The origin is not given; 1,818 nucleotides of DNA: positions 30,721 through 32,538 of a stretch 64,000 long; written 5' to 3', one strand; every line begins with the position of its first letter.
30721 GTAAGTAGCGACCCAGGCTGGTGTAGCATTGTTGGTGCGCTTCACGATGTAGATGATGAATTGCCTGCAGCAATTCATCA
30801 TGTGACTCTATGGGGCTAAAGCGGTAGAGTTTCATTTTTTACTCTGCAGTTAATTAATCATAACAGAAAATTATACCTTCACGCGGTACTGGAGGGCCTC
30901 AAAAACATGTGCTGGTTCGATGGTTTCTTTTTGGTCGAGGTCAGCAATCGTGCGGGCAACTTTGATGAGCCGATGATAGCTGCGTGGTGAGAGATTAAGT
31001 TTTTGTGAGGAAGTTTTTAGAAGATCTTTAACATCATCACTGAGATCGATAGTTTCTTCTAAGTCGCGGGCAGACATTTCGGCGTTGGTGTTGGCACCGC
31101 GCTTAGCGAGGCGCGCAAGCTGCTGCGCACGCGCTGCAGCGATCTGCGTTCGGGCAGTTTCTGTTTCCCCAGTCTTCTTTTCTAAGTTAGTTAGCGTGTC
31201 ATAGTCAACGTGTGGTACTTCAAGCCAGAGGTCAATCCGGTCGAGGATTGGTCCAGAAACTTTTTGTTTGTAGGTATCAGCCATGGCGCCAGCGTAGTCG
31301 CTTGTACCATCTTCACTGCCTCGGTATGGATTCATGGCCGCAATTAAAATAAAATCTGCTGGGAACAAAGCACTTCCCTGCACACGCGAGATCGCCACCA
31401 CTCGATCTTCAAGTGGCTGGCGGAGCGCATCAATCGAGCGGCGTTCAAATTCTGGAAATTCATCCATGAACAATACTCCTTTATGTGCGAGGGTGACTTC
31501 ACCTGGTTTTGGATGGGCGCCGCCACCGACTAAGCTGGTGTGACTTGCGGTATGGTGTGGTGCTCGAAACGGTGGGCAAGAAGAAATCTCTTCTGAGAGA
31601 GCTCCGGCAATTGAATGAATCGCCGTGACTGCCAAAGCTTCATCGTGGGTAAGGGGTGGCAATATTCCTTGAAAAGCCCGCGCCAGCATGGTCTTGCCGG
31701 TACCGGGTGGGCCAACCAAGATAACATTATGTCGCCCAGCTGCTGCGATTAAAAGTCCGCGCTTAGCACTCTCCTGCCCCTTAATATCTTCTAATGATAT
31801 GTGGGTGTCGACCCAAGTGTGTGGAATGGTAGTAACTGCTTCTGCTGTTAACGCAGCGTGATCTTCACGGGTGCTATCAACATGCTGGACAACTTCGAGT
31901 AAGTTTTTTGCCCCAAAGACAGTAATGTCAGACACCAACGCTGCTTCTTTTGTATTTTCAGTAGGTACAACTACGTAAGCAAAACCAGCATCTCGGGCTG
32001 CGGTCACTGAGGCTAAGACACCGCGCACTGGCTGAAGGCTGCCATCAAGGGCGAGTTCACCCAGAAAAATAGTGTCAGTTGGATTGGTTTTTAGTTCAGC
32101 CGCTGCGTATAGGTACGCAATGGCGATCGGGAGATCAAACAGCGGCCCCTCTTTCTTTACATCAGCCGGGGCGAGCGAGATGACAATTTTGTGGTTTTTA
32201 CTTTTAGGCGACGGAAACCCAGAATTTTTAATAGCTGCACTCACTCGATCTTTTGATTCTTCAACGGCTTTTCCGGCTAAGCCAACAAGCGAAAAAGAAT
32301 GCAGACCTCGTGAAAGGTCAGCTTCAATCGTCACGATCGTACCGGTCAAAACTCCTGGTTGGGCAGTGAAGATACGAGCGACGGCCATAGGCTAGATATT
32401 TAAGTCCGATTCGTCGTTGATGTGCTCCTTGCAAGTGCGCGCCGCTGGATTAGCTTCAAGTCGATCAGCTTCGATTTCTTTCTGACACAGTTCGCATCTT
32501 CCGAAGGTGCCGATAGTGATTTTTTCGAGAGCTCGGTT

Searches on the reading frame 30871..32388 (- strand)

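Call 24: search_protein_families(library=pfam, proteins=[window:30871-32388:-], max_evalue=0.00001)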
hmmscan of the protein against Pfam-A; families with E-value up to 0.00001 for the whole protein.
window:30871-32388:- (505 aa): 7 families
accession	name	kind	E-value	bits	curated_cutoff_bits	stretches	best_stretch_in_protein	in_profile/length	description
PF01078.27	Mg_chelatase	-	2.1e-77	259.6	20.3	1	199-397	2-205/207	Magnesium chelatase, subunit ChlI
PF13541.12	ChlI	-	1.4e-40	138.4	27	1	21-145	1-121/121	Subunit ChlI of Mg-chelatase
PF13335.12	Mg_chelatase_C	-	1.8e-26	93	26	1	409-502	4-94/94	Magnesium chelatase, subunit ChlI C-terminal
PF07728.20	AAA_5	-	1.4e-10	41.7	22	1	221-358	1-127/139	AAA domain (dynein-related subfamily)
PF00493.29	MCM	-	3.6e-10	39.8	23.3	1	294-389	113-202/224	MCM P-loop domain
PF05362.19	Lon_C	-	6.9e-10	39.3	21.1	1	15-152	39-179/205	Lon protease (S16) C-terminal proteolytic domain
PF00158.32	Sigma54_activat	-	2.7e-06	27.6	20.2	0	215-353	18-142/168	Sigma-54 interaction domain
